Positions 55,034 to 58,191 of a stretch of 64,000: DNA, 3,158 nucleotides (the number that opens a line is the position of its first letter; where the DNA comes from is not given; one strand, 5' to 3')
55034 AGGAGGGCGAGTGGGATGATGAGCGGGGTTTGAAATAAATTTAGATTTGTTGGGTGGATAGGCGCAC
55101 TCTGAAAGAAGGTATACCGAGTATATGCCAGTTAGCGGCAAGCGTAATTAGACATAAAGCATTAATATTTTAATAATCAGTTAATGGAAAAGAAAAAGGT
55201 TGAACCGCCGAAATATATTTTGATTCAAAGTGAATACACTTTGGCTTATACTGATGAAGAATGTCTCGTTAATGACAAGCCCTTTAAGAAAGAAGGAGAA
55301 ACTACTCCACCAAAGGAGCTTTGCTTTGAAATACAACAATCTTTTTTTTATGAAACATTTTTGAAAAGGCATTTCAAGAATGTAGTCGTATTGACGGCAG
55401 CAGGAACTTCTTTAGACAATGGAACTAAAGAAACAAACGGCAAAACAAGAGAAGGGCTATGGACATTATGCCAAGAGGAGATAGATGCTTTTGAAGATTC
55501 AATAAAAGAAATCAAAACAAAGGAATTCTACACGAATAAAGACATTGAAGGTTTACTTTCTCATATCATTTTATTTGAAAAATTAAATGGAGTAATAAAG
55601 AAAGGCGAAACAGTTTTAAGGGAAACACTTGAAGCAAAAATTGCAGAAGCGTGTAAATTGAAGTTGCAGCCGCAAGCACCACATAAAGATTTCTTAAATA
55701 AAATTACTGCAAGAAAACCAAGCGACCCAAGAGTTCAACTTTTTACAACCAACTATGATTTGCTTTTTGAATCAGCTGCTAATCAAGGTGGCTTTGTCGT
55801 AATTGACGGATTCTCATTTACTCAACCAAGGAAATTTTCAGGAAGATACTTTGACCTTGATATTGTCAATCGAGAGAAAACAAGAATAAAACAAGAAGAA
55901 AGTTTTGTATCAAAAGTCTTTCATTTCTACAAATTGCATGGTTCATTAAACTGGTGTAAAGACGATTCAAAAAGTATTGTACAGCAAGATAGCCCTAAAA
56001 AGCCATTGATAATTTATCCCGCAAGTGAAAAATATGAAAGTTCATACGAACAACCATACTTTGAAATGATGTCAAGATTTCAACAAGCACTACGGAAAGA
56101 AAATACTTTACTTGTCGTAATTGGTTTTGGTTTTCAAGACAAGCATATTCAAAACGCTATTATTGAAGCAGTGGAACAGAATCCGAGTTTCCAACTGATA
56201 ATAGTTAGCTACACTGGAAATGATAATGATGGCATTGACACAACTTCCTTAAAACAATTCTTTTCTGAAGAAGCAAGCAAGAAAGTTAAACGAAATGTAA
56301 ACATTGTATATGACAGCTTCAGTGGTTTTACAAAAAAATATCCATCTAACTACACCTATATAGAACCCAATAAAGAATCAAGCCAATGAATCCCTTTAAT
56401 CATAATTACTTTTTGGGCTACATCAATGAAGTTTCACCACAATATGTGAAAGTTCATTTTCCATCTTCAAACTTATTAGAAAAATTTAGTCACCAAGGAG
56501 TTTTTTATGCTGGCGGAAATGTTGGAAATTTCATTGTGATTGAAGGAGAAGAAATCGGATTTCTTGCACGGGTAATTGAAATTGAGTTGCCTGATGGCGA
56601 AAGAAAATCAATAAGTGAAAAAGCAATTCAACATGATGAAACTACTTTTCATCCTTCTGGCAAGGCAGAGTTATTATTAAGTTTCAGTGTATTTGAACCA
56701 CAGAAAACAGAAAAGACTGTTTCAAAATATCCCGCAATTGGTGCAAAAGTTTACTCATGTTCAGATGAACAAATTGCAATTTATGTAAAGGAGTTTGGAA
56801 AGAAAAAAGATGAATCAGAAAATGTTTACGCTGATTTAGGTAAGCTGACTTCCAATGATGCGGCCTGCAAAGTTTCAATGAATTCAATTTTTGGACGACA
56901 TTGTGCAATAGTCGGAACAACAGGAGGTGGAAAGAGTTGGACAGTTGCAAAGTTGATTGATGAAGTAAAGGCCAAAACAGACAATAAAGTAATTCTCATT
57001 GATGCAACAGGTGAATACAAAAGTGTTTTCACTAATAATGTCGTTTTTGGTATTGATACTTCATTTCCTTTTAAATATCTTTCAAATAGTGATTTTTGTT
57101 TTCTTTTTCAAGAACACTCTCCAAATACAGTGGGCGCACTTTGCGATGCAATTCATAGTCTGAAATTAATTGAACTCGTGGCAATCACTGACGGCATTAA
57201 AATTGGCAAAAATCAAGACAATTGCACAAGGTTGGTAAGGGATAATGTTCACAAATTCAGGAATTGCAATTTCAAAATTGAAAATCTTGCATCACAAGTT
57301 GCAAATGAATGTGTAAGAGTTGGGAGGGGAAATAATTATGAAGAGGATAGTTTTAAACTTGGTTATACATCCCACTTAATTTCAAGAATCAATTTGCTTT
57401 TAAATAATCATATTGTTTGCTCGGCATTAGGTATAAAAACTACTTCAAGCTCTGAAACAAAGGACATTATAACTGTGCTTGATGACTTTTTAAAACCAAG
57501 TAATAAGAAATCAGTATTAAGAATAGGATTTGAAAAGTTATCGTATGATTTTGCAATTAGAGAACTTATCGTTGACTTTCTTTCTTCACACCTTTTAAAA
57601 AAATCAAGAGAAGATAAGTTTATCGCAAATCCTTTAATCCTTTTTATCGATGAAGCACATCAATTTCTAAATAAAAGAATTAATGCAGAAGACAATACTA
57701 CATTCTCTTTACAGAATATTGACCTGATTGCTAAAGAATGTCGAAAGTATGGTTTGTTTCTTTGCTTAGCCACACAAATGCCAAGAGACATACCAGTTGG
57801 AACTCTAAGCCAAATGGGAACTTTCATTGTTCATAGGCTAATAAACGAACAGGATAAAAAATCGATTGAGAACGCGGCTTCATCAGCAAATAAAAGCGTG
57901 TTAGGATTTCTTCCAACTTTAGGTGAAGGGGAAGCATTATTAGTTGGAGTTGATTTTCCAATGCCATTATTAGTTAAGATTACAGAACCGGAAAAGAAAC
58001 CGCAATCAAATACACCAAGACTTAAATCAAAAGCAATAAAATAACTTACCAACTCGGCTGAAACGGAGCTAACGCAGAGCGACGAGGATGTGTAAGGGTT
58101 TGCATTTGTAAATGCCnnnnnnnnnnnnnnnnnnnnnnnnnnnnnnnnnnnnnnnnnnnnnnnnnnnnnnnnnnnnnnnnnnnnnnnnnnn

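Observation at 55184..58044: Translationally coupled SIR2-like plus HerA-like ATPase operon: candidate NAD+-depleting anti-phage (abortive infection) system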

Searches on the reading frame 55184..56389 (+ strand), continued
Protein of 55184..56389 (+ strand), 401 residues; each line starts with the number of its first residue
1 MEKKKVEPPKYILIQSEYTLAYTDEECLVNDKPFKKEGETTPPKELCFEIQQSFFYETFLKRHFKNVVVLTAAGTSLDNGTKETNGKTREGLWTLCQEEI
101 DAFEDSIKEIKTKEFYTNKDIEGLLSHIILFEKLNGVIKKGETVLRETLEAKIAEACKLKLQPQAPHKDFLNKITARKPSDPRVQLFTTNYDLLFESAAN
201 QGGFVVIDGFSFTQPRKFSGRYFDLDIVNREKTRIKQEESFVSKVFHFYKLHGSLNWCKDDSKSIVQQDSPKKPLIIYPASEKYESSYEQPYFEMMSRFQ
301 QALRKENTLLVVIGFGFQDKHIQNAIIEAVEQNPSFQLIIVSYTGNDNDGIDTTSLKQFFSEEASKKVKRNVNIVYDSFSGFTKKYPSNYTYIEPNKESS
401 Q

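Call 69: fold_search(model_id=the predicted structure, library=pdb)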
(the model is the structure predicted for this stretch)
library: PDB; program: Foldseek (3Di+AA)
matches with E <= 10: 421; with E <= 0.001: 48
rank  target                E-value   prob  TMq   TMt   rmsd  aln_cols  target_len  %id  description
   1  8sub_F                3.9e-14  1.00  0.49  0.49  11.3       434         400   21  E. coli SIR2-HerA complex (dodecamer SIR2 pentamer HerA) (released 2023-12-27)
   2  8sub_J                4.2e-14  1.00  0.46  0.47  12.2       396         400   24  E. coli SIR2-HerA complex (dodecamer SIR2 pentamer HerA) (released 2023-12-27)
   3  8sub_K                5.9e-14  1.00  0.45  0.45  11.2       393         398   24  E. coli SIR2-HerA complex (dodecamer SIR2 pentamer HerA) (released 2023-12-27)
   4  8sub_A                5.9e-14  1.00  0.47  0.47  10.8       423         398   22  E. coli SIR2-HerA complex (dodecamer SIR2 pentamer HerA) (released 2023-12-27)
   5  8uae_B                8.4e-14  1.00  0.47  0.49  10.5       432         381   22  E. coli Sir2_HerA complex (12:6) with ATPgamaS (released 2023-12-27)
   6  8sub_I                1.3e-13  1.00  0.47  0.47  11.2       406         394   22  E. coli SIR2-HerA complex (dodecamer SIR2 pentamer HerA) (released 2023-12-27)
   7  8uae_F                1.3e-13  1.00  0.45  0.47  11.3       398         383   24  E. coli Sir2_HerA complex (12:6) with ATPgamaS (released 2023-12-27)
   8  8j4u_G                1.3e-13  1.00  0.46  0.47  11.1       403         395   24  Structure of HerA-Sir2 complex from Escherichia coli Nezha system (released 2024-01-03)
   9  8suw_J                1.7e-13  1.00  0.48  0.49  11.1       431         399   22  E. coli SIR2-HerA complex (dodecamer SIR2 bound 4 protomers of HerA) (released 2024-03-27)
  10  8sub_D                2.7e-13  1.00  0.47  0.47  12.0       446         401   21  E. coli SIR2-HerA complex (dodecamer SIR2 pentamer HerA) (released 2023-12-27)
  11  8sub_B                3.1e-13  1.00  0.47  0.47  10.6       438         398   22  E. coli SIR2-HerA complex (dodecamer SIR2 pentamer HerA) (released 2023-12-27)
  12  8su9_D                3.1e-13  1.00  0.46  0.46  12.2       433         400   23  E. coli SIR2-HerA complex (hexamer HerA bound with dodecamer Sir2) (released 2024-03-27)
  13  8sub_E                3.4e-13  1.00  0.45  0.45  11.6       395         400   25  E. coli SIR2-HerA complex (dodecamer SIR2 pentamer HerA) (released 2023-12-27)
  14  8suw_B                4.1e-13  1.00  0.46  0.47  10.8       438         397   22  E. coli SIR2-HerA complex (dodecamer SIR2 bound 4 protomers of HerA) (released 2024-03-27)
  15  8sub_G                4.6e-13  1.00  0.47  0.48  10.5       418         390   23  E. coli SIR2-HerA complex (dodecamer SIR2 pentamer HerA) (released 2023-12-27)
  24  8yhx_R                5.1e-11  1.00  0.44  0.45  12.4       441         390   18  Cryo-EM structure of the trimeric HerA (released 2024-11-06)
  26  8w9l_A                1.2e-10  1.00  0.45  0.49  10.6       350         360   22  Cryo-EM structure of PsSIR2 (released 2024-09-11)
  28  8yhx_Q                1.8e-10  1.00  0.45  0.44  13.0       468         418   18  Cryo-EM structure of the trimeric HerA (released 2024-11-06)
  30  8yhx_H                1.0e-09  1.00  0.42  0.40  14.4       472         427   17  Cryo-EM structure of the trimeric HerA (released 2024-11-06)
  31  8yhx_G                1.5e-09  1.00  0.45  0.44  13.2       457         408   18  Cryo-EM structure of the trimeric HerA (released 2024-11-06)
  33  8yhx_I                2.0e-09  1.00  0.43  0.41  14.9       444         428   19  Cryo-EM structure of the trimeric HerA (released 2024-11-06)
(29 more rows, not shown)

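Call 75: search_protein_families(library=pfam, alignment_id=A3, max_evalue=1e-8)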
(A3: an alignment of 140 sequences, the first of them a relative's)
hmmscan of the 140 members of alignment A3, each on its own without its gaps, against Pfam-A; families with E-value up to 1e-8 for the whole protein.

A. member 1, L014:7977-8558:+ (194 aa): 0 families

B. families by the number of members that match (of 140 scanned): 73 families (the first 25 are shown)
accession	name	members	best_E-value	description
PF01420.25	Methylase_S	10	6.5e-42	Type I restriction modification DNA specificity domain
PF02384.22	N6_Mtase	6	6.3e-107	N-6 DNA Methylase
PF13310.11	Virulence_RhuM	5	8.1e-109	Virulence protein RhuM family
PF13571.11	DUF4133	5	1.2e-40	Domain of unknown function (DUF4133)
PF13304.12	AAA_21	5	5.7e-38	AAA domain, putative AbiEii toxin, Type IV TA system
PF13175.12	AAA_15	5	1.1e-12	AAA ATPase domain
PF13572.11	DUF4134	4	5.9e-40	Domain of unknown function (DUF4134)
PF11888.13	DUF3408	4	6e-38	Protein of unknown function (DUF3408)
PF07669.17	Eco57I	4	6.8e-36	Eco57I restriction-modification methylase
PF18766.7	SWI2_SNF2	3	9.5e-71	SWI2/SNF2 ATPase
PF07693.20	KAP_NTPase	3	4.4e-46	KAP family P-loop domain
PF03235.19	GmrSD_N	3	1.3e-33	GmrSD restriction endonuclease, N-terminal domain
PF04313.20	HSDR_N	3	3.1e-32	Type I restriction enzyme R protein N terminus (HSDR_N)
PF12161.14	HsdM_N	3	2.3e-23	HsdM N-terminal domain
PF22679.2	T1R_D3-like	3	6.5e-22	Type I restriction enzyme subunit R domain 3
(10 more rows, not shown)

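Call 76: search_protein_families(library=pfam, alignment_id=A4, max_evalue=1e-8)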
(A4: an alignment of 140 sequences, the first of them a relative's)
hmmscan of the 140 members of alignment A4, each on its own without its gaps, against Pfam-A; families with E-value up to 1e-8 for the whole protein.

A. member 1, L014:1607-2836:+ (410 aa): 3 families
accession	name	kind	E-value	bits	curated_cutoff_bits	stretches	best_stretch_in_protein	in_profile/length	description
PF00589.27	Phage_integrase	-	2.5e-19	70.2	27.1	1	223-386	2-171/172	Phage integrase family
PF13102.12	Phage_int_SAM_5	-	2.6e-18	66.6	22.3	1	108-210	1-94/98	Phage integrase SAM-like domain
PF17293.8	Arm-DNA-bind_5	-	1.9e-12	48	22.6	1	9-95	1-86/87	Arm DNA-binding domain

B. families by the number of members that match (of 140 scanned): 131 families (the first 25 are shown)
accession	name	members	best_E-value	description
PF10626.15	TraO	5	4.3e-62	Conjugative transposon protein TraO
PF13595.11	DUF4138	4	1.2e-109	Domain of unknown function (DUF4138)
PF12508.14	Transposon_TraM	4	5.9e-45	Conjugative transposon, TraM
PF18962.6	Por_Secre_tail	3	5.7e-12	Secretion system C-terminal sorting domain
PF00122.25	E1-E2_ATPase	2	4.2e-58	E1-E2 ATPase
PF25137.1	ADH_Fe_C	2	2.4e-50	Fe-containing alcohol dehydrogenase family, C-terminal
PF00465.25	Fe-ADH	2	3.8e-43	Iron-containing alcohol dehydrogenase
PF02321.23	OEP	2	4.8e-43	Outer membrane efflux protein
PF00702.32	Hydrolase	2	2e-32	haloacid dehalogenase-like hydrolase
PF00534.26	Glycos_transf_1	2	1.3e-25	Glycosyl transferases group 1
PF13692.12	Glyco_trans_1_4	2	4e-25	Glycosyl transferases group 1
PF19335.5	HMBD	2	1.5e-22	Heavy metal binding domain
PF13102.12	Phage_int_SAM_5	2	8.5e-21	Phage integrase SAM-like domain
PF00589.27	Phage_integrase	2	2.5e-19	Phage integrase family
PF00271.37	Helicase_C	2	1e-16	Helicase conserved C-terminal domain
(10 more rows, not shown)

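Call 81: list_cluster_members(proteins=[window:55184-56386:+, window:56386-58041:+, P0121, P0236])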
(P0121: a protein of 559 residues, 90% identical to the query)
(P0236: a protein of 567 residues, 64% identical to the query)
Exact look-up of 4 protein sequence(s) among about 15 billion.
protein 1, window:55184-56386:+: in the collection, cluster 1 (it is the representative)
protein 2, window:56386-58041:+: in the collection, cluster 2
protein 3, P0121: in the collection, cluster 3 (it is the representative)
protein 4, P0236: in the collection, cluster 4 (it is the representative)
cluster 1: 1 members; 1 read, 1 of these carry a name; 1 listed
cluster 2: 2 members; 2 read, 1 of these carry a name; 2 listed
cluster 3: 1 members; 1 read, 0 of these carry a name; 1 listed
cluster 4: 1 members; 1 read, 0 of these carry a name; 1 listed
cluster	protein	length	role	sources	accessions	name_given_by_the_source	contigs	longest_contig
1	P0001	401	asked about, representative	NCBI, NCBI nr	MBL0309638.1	MAG: SIR2 family protein [Bacteroidetes bacterium] | SIR2 family protein [Bacteroidota bacterium]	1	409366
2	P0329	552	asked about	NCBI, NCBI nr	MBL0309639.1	MAG: ATP-binding protein [Bacteroidetes bacterium] | ATP-binding protein [Bacteroidota bacterium]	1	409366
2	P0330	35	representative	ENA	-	-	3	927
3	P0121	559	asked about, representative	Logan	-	-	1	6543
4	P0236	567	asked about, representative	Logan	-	-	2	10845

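Call 92: search_protein_families(library=pfam, proteins=[L055:5226-7433:+, L055:7444-8064:+, L055:8112-9326:+, L055:9356-9961:-, L055:10098-13058:+], max_evalue=0.001)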
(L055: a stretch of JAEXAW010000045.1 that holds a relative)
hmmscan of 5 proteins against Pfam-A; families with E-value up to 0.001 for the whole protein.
L055:5226-7433:+ (736 aa): 3 families
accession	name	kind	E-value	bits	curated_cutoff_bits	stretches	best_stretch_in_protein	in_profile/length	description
PF13304.12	AAA_21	-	7.8e-07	29.9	27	1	443-579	186-304/304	AAA domain, putative AbiEii toxin, Type IV TA system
PF02463.25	SMC_N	-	4.6e-05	23.4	40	0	84-106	24-47/220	RecF/RecN/SMC N terminal domain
PF00005.33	ABC_tran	-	0.00062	20.8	25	0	86-112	13-39/137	ABC transporter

L055:7444-8064:+ (207 aa): 0 families

L055:8112-9326:+ (405 aa): 1 family
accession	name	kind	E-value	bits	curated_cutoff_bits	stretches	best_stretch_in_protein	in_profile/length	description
PF13289.12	SIR2_2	-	1.8e-10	41.5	24.5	1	187-343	3-122/141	SIR2-like domain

L055:9356-9961:- (202 aa): 3 families
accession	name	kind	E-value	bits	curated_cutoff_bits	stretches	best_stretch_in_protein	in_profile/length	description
PF00239.26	Resolvase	-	6e-49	166.3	23.3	1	9-142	2-145/145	Resolvase, N terminal domain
PF02796.21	HTH_7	-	1.1e-05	25.9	23.8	1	144-191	1-44/45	Helix-turn-helix domain of resolvase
PF13309.12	HTH_22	-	0.00031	21.2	29.6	1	169-190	42-63/63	HTH domain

L055:10098-13058:+ (987 aa): 2 families
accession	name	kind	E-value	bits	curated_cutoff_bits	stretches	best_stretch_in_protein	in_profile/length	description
PF01526.23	DDE_Tnp_Tn3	-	2.1e-153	511.2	24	1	581-967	1-389/389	Tn3 transposase DDE domain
PF13700.11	DUF4158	-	9.6e-42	143.1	27.4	1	7-170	2-165/165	Domain of unknown function (DUF4158)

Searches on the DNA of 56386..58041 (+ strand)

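Call 87: search_dna_similar(query=L096:3664-6674:+, collection=ecoli_genomes, mode=near, max_rows=5)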
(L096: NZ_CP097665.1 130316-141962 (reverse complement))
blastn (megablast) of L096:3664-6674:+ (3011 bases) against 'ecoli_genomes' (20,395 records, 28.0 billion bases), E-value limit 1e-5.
Records with a match: 22; places in all: 23; records where one place covers at least 80% of the query: 22.
Genomes with a match: 22 of 5426; with a place that covers at least 80% of the query: 22. Places per genome that has any: lowest 1, median 1, highest 2. On chromosomes: 23 places; on plasmids: 0.
Best place of each record, by identity: 80-90% 22.
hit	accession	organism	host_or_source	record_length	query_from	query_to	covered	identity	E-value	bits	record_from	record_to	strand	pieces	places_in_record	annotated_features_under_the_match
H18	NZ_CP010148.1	Escherichia coli strain D6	dog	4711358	1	3009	100%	80.3%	0e+0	2261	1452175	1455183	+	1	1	ATP-binding protein | SIR2 family protein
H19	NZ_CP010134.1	Escherichia coli strain D1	dog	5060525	1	3009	100%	80.3%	0e+0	2261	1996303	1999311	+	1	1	ATP-binding protein | SIR2 family protein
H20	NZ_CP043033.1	Escherichia coli strain XDL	Homo sapiens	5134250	1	3009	100%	80.3%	0e+0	2261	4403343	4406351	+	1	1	ATP-binding protein | SIR2 family protein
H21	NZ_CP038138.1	Escherichia coli strain G3X16-2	pig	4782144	1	3009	100%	80.3%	0e+0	2261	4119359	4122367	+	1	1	ATP-binding protein | SIR2 family protein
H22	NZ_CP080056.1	Escherichia coli strain 18SZHZ655Rt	Homo sapiens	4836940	1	3009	100%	80.3%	0e+0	2261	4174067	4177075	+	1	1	ATP-binding protein | SIR2 family protein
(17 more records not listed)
